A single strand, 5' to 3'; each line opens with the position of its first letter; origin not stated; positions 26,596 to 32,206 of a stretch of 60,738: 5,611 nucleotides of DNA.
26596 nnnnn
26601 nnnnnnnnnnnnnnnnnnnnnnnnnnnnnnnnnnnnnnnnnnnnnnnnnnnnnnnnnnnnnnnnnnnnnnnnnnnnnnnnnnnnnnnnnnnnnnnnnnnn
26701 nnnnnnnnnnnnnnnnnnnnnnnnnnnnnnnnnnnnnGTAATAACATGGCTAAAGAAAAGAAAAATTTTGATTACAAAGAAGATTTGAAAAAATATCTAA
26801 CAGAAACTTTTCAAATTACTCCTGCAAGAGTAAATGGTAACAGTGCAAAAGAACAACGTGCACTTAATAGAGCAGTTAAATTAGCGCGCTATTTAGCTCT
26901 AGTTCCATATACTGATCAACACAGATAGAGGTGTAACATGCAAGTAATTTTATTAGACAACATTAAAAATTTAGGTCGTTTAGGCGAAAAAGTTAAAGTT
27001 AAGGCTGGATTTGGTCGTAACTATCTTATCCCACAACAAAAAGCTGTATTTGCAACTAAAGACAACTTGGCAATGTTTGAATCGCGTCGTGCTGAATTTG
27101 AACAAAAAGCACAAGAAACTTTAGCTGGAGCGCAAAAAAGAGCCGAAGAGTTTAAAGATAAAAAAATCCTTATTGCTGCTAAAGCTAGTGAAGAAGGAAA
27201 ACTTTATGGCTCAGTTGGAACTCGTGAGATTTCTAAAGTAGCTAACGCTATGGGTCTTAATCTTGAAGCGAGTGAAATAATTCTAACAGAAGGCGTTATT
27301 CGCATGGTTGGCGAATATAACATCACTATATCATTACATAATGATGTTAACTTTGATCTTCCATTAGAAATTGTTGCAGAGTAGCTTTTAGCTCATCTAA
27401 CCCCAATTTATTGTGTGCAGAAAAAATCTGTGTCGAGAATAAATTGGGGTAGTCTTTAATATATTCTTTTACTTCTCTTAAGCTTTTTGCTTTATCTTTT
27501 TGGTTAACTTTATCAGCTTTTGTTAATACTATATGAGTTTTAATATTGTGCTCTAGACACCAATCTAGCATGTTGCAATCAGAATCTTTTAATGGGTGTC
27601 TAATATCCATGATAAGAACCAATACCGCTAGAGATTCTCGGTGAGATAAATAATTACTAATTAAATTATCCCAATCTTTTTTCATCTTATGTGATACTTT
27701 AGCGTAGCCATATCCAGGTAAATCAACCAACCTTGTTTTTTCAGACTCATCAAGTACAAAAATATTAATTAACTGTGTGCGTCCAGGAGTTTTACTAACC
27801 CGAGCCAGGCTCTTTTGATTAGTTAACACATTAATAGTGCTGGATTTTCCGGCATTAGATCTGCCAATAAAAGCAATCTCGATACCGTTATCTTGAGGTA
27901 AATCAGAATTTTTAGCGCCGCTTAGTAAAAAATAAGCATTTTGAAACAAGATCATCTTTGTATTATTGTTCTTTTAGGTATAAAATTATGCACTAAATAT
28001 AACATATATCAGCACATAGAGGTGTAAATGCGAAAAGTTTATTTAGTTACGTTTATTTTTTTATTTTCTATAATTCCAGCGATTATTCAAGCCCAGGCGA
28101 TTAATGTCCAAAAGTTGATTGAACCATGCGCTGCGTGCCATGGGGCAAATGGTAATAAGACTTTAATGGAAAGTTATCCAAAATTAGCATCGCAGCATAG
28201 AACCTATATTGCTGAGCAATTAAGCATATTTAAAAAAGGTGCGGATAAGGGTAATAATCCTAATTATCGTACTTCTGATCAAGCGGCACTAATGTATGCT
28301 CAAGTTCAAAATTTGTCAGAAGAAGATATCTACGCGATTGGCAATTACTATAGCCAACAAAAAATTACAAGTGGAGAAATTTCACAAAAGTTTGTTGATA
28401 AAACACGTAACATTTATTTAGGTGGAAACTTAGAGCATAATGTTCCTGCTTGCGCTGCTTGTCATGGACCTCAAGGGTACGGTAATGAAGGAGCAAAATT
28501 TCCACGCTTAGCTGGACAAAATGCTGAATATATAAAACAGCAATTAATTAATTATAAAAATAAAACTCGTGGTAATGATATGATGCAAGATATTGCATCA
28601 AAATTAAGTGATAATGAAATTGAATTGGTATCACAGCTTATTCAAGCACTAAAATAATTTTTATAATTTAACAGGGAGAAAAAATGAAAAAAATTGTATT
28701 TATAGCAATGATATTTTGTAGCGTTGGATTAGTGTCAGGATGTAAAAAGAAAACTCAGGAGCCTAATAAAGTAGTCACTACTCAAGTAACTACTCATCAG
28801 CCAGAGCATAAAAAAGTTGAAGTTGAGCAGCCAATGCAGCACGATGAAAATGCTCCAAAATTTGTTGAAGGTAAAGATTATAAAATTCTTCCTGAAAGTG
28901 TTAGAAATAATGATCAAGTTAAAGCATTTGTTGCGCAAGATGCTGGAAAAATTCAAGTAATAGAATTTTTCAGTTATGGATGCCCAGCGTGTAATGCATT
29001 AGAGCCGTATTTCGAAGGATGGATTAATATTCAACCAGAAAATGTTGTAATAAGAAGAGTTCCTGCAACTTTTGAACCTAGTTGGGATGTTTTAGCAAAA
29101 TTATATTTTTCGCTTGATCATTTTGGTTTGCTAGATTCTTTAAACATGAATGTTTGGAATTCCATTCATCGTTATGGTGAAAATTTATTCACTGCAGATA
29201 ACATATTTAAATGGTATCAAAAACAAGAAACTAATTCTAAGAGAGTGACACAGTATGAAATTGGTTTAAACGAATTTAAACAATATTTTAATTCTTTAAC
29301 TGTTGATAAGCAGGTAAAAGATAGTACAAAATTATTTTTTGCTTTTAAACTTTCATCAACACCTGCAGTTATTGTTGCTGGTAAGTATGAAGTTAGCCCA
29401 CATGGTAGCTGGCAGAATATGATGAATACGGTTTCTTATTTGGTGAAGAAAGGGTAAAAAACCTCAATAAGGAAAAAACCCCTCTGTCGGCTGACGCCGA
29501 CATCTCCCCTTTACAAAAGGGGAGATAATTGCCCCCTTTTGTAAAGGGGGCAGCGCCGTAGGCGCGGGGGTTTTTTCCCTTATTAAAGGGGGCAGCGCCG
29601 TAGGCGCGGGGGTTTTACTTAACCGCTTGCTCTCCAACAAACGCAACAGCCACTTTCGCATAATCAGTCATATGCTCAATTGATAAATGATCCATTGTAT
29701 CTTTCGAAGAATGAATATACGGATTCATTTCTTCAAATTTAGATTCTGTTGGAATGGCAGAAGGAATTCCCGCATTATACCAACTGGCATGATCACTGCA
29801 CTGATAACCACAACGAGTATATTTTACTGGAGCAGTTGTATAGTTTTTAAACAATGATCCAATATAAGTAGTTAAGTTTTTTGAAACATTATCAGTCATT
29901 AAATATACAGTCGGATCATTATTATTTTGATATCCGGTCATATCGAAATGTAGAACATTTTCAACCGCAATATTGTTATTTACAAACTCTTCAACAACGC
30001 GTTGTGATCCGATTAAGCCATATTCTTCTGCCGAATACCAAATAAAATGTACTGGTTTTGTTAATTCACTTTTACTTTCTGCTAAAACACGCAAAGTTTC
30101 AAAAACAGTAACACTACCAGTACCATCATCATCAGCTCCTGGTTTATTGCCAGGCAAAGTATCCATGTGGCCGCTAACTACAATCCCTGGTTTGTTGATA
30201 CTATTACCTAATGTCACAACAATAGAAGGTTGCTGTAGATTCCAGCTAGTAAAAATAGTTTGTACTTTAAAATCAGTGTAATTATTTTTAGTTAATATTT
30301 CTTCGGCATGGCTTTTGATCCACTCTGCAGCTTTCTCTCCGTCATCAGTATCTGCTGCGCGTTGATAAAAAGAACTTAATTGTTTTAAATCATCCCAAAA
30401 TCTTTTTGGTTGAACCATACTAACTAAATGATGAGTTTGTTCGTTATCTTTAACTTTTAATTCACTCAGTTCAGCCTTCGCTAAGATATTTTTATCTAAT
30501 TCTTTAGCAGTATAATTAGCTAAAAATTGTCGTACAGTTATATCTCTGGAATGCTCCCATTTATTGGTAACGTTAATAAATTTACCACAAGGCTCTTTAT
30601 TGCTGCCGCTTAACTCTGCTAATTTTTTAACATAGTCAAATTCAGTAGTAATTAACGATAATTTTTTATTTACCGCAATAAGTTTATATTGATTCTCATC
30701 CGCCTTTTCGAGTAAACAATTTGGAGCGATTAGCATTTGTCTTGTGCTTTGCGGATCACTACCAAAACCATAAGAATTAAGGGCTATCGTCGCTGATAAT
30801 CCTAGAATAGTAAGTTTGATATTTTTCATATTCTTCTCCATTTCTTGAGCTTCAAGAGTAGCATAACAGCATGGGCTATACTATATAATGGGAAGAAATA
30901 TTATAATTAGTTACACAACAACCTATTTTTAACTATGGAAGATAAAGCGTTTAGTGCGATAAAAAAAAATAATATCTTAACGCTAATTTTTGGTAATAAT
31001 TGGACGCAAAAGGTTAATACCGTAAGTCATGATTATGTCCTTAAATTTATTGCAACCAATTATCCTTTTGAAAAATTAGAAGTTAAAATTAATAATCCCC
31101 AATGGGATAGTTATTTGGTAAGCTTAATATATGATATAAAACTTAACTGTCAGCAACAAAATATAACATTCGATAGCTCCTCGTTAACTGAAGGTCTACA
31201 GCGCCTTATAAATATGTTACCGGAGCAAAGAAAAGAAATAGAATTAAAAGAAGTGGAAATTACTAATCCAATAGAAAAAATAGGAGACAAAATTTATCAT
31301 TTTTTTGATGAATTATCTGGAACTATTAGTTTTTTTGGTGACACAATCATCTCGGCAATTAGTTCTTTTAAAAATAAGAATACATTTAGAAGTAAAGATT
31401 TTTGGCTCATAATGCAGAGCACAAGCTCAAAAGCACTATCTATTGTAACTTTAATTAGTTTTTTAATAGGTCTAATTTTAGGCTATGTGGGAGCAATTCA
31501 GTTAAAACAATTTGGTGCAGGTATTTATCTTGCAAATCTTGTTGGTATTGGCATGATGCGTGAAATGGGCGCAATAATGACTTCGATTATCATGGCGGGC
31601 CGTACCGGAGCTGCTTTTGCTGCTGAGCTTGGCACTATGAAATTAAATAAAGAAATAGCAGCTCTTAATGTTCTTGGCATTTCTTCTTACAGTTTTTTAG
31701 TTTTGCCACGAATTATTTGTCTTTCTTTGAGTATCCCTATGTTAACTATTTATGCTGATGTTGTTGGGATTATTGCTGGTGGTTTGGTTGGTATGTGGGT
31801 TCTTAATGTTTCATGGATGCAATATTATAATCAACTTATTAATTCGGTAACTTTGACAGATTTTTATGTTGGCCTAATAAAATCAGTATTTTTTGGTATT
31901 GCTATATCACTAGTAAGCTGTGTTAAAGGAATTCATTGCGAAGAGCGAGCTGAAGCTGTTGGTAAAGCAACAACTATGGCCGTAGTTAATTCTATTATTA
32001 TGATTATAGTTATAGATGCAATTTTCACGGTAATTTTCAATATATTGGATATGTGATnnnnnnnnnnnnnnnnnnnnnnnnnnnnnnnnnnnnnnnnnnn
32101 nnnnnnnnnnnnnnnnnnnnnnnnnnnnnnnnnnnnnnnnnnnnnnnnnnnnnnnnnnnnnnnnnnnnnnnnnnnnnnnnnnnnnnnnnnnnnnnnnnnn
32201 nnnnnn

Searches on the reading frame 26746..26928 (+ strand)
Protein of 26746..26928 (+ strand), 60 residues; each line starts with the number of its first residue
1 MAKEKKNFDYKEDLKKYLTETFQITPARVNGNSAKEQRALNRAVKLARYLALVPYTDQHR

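Call 80: find_encoding_contigs(protein=window:26746-26928:+, flank=10000, max_places=10)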
Protein window:26746-26928:+ (60 aa): no gene with exactly this product is on record in the collection.

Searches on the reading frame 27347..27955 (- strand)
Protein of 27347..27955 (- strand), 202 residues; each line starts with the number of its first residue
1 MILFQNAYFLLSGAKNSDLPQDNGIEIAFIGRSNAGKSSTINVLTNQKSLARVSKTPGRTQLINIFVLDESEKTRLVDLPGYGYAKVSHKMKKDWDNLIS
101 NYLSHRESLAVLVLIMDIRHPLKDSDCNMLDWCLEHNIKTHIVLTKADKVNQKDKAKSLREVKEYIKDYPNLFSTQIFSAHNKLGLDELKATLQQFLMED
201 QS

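Call 23: search_protein_families(library=ncbifam, proteins=[window:27347-27955:-], max_evalue=0.00001)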
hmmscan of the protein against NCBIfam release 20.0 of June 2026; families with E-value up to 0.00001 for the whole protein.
window:27347-27955:- (202 aa): 17 families
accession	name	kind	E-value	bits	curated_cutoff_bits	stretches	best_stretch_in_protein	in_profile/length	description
TIGR03598.1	GTPase_YsxC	equivalog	5.2e-72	241.4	124.45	1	8-193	2-185/186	ribosome biogenesis GTP-binding protein YihA/YsxC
TIGR03594.1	GTPase_EngA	equivalog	3.4e-19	69.2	306.7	1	21-196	172-345/432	ribosome biogenesis GTPase Der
NF003255.0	PRK04213.1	equivalog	2.5e-18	66.1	164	1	21-199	6-194/204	GTP-binding protein EngB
NF000908.1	PRK00089.1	equivalog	1.5e-16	60.6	237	1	27-200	6-170/291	GTPase Era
TIGR00436.1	era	equivalog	2.8e-13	49.8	116.25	1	26-199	2-165/270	GTPase Era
TIGR03918.1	GTP_HydF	equivalog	5.2e-12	45.3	325.55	1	20-200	3-170/392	[FeFe] hydrogenase H-cluster maturation GTPase HydF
TIGR00231.1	small_GTP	domain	7.4e-09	35.6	42.5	1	23-160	2-133/164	GTP-binding protein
TIGR03596.1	GTPase_YlqF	equivalog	5.7e-08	32.5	208.2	1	23-90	117-181/276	ribosome biogenesis GTPase YlqF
TIGR03597.1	GTPase_YqeH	equivalog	1e-07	31.4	297.4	0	24-85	155-218/361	ribosome biogenesis GTPase YqeH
NF003661.0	PRK05291.1-3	equivalog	1.2e-07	31.5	380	1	23-199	215-372/448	tRNA uridine-5-carboxymethylaminomethyl(34) synthesis GTPase MnmE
NF041922.1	DLP_LeoA_gen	subfamily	1.3e-07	31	325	1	22-150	47-175/532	LeoA/HP0731 family dynamin-like GTPase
TIGR00450.1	mnmE_trmE_thdF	equivalog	2.7e-07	30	252.6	1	22-197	207-367/446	tRNA uridine-5-carboxymethylaminomethyl(34) synthesis GTPase MnmE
NF008956.1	PRK12299.1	equivalog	4.6e-07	29.1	300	1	26-197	160-325/327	GTPase ObgE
TIGR02729.1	Obg_CgtA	equivalog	5.9e-07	28.8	280.25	1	26-196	159-327/329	Obg family GTPase CgtA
NF002828.0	PRK03003.1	equivalog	1.2e-06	27.4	631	1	25-193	214-379/477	ribosome biogenesis GTPase Der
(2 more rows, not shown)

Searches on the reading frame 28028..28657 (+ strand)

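Call 23: search_protein_families(library=ncbifam, proteins=[window:28028-28657:+], max_evalue=0.00001)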
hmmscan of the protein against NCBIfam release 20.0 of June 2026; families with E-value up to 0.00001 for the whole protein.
window:28028-28657:+ (209 aa): 3 families
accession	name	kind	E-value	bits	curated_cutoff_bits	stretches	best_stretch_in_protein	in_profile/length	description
NF049874.1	PdsA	exception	5.7e-14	52.4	330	1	15-202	10-191/198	periplasmic diheme shuttle PdsA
TIGR00782.1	ccoP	equivalog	1.5e-10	40.9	179.95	1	32-208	116-281/285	cytochrome-c oxidase, cbb3-type subunit III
NF011054.0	PRK14486.1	equivalog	3.7e-07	29.9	447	0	117-206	203-288/294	putative bifunctional cbb3-type cytochrome c oxidase subunit II/cytochrome c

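Call 77: search_protein_families(library=pfam, proteins=[window:28028-28657:+], max_evalue=0.001)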
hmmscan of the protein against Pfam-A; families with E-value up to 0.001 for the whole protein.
window:28028-28657:+ (209 aa): 2 families
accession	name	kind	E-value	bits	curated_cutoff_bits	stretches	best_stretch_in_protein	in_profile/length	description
PF00034.26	Cytochrom_C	-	4.6e-14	53.9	21.3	2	28-107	5-85/90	Cytochrome c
PF13442.11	Cytochrome_CBB3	-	1.4e-11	44.9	27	1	141-201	13-64/68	Cytochrome C oxidase, cbb3-type, subunit III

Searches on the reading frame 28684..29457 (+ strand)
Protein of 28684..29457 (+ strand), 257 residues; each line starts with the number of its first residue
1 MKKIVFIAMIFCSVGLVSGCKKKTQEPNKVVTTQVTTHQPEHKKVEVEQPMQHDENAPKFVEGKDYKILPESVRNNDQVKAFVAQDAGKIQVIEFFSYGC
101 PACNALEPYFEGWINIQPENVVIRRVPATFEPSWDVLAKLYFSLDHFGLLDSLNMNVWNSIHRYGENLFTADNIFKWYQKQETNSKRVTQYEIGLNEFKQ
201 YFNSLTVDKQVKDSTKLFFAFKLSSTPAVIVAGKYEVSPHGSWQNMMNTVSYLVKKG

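Call 23: search_protein_families(library=ncbifam, proteins=[window:28684-29457:+], max_evalue=0.00001)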
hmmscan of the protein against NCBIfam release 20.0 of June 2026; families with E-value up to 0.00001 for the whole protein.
window:28684-29457:+ (257 aa): 2 families
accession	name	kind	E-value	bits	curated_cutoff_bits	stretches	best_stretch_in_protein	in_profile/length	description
NF008198.0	PRK10954.1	equivalog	2.9e-08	33.7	279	1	85-247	34-189/207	thiol:disulfide interchange protein DsbA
NF047695.1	ThlDiSintDsbAHaem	equivalog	1.3e-07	31.2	290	0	193-245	135-187/206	thiol:disulfide interchange protein DsbA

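Call 77: search_protein_families(library=pfam, proteins=[window:28684-29457:+], max_evalue=0.001)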
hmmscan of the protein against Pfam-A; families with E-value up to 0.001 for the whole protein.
window:28684-29457:+ (257 aa): 2 families
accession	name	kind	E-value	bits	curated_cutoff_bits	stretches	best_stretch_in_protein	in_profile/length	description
PF13462.12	Thioredoxin_4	-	2.8e-05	24.8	23.2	0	166-234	78-148/165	Thioredoxin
PF01323.26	DSBA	-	4.5e-05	23.7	25.6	0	91-245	1-185/191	DSBA-like thioredoxin domain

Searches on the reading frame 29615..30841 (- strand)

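Call 23: search_protein_families(library=ncbifam, proteins=[window:29615-30841:-], max_evalue=0.00001)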
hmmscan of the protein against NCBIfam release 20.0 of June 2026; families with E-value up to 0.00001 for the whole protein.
window:29615-30841:- (408 aa): 2 families
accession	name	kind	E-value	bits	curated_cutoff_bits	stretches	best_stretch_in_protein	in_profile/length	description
NF045908.1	AminopepLapALeg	equivalog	1.5e-114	382.9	600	1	13-406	6-394/396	aminopeptidase LapA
NF006771.0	PRK09290.1-5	subfamily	2.2e-06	26.4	399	1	206-291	61-150/413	allantoate amidohydrolase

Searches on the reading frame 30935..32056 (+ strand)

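Call 41: search_protein_families(library=pfam, proteins=[window:30935-32056:+], max_evalue=0.00001)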
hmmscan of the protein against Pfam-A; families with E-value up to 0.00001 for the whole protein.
window:30935-32056:+ (373 aa): 1 family
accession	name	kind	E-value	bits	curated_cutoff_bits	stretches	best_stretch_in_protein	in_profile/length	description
PF02405.21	MlaE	-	1.1e-67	228.2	22.5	1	160-367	5-212/212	Permease MlaE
